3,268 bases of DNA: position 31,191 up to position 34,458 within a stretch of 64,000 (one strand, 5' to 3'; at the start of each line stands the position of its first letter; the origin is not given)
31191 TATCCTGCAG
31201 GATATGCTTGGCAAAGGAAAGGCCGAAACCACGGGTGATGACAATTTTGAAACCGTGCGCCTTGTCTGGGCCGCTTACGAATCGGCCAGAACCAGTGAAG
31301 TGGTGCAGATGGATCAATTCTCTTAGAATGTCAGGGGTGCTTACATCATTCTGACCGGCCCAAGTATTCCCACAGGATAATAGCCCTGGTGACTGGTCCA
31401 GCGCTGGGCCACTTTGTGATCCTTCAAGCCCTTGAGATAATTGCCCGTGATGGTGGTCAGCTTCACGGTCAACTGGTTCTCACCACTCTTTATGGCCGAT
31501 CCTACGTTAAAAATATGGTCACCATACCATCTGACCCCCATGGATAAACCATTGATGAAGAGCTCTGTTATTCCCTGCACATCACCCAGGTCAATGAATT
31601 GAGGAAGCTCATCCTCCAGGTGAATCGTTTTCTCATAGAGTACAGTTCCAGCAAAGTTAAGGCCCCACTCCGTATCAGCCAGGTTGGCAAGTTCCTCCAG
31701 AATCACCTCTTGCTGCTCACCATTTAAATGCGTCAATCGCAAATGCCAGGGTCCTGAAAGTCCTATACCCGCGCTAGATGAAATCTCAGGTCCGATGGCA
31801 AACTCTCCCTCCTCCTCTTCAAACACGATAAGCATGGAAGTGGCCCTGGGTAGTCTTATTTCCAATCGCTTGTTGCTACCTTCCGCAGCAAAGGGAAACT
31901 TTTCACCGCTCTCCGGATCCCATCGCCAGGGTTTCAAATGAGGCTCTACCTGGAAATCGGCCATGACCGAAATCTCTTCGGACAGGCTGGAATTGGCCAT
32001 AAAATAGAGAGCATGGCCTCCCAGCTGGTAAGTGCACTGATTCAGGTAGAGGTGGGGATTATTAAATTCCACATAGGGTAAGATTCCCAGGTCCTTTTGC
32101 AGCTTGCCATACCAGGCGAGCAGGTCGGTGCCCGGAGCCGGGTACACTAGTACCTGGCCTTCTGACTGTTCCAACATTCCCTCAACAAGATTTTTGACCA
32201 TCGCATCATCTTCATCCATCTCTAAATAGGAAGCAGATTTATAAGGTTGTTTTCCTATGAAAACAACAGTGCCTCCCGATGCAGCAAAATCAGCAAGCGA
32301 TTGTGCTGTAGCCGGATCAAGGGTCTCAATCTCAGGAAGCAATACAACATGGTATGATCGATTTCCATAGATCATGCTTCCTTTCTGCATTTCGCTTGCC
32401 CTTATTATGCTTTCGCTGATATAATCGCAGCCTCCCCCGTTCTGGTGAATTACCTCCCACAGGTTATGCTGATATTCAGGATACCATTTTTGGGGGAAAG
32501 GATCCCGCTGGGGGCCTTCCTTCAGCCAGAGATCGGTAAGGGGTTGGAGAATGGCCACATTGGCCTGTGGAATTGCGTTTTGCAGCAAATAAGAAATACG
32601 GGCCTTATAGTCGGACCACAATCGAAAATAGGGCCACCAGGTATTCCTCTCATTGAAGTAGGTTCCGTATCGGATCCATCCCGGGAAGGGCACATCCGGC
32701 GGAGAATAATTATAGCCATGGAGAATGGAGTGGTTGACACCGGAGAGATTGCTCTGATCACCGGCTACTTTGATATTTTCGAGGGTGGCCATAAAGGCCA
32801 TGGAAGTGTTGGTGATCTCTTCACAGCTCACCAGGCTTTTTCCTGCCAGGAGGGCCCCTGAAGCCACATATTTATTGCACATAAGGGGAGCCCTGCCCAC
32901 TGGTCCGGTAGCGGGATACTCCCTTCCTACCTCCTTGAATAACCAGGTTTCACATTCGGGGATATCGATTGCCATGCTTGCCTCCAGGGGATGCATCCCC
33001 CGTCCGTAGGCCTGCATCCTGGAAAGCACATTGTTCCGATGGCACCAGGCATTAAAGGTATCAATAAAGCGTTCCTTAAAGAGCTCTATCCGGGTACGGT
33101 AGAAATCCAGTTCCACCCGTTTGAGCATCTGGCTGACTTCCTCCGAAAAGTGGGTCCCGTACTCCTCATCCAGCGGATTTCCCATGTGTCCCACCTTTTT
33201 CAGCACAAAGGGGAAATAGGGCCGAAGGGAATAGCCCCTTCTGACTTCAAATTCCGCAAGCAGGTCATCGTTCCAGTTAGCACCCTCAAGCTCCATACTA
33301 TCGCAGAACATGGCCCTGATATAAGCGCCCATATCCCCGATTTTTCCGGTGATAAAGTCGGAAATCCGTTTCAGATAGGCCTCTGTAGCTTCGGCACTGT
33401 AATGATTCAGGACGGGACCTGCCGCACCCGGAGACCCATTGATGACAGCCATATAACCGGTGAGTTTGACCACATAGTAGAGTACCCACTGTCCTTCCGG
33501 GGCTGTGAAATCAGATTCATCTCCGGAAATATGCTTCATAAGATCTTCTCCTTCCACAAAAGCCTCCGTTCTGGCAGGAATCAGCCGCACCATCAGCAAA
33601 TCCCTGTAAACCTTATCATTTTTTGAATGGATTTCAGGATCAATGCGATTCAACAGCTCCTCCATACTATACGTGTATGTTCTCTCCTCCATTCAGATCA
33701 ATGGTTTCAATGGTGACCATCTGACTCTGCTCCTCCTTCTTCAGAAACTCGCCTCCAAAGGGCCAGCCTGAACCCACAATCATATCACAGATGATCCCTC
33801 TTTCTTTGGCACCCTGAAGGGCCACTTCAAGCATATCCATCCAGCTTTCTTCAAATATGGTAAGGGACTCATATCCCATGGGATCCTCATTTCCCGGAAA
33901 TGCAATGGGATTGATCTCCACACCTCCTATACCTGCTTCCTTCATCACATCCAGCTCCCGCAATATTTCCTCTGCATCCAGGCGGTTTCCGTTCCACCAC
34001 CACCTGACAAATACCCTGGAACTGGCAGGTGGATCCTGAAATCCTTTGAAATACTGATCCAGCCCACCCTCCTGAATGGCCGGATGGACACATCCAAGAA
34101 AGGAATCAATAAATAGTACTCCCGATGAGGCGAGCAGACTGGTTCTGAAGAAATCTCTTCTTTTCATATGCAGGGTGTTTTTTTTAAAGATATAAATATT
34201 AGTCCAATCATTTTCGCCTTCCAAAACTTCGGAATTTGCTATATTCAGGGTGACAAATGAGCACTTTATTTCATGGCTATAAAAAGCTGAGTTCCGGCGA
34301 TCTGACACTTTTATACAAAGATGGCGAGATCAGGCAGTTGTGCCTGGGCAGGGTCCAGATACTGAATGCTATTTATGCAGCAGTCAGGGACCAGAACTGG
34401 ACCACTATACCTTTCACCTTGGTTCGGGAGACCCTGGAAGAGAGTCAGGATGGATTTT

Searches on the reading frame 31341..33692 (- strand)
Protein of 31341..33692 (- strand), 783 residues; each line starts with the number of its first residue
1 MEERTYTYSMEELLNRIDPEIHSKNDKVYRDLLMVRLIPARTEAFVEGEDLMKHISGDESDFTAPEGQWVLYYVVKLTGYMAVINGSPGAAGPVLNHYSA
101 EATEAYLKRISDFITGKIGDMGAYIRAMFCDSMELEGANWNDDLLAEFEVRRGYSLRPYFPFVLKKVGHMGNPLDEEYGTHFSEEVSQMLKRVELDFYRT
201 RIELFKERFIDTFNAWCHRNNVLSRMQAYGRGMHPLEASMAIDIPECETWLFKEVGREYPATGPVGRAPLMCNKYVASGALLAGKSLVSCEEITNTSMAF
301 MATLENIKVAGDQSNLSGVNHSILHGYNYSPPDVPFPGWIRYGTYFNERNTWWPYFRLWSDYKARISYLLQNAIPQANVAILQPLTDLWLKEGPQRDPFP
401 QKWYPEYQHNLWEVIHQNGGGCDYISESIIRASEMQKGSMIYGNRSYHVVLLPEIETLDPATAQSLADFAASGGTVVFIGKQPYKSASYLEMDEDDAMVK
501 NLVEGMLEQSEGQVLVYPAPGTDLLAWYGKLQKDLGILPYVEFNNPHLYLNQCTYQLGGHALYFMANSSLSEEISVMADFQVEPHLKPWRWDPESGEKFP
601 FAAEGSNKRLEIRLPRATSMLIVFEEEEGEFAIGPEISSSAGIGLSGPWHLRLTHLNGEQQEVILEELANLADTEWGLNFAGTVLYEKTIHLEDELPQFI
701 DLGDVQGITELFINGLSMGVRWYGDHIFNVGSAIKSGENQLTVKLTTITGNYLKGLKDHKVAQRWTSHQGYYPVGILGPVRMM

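Call 30: search_protein_families(library=pfam, proteins=[window:31341-33692:-], max_evalue=0.001)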
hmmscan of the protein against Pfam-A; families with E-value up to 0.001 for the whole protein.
window:31341-33692:- (783 aa): 1 family
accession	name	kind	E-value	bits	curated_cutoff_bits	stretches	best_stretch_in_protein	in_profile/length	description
PF17132.9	Glyco_hydro_106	-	4.1e-43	148.4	29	1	60-598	233-736/743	alpha-L-rhamnosidase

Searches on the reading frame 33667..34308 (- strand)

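Call 30: search_protein_families(library=pfam, proteins=[window:33667-34308:-], max_evalue=0.001)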
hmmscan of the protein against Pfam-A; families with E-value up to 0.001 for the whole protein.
window:33667-34308:- (213 aa): 1 family
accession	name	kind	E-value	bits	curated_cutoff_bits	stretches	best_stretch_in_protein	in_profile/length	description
PF17132.9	Glyco_hydro_106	-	1.7e-10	40.5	29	1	91-212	1-121/743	alpha-L-rhamnosidase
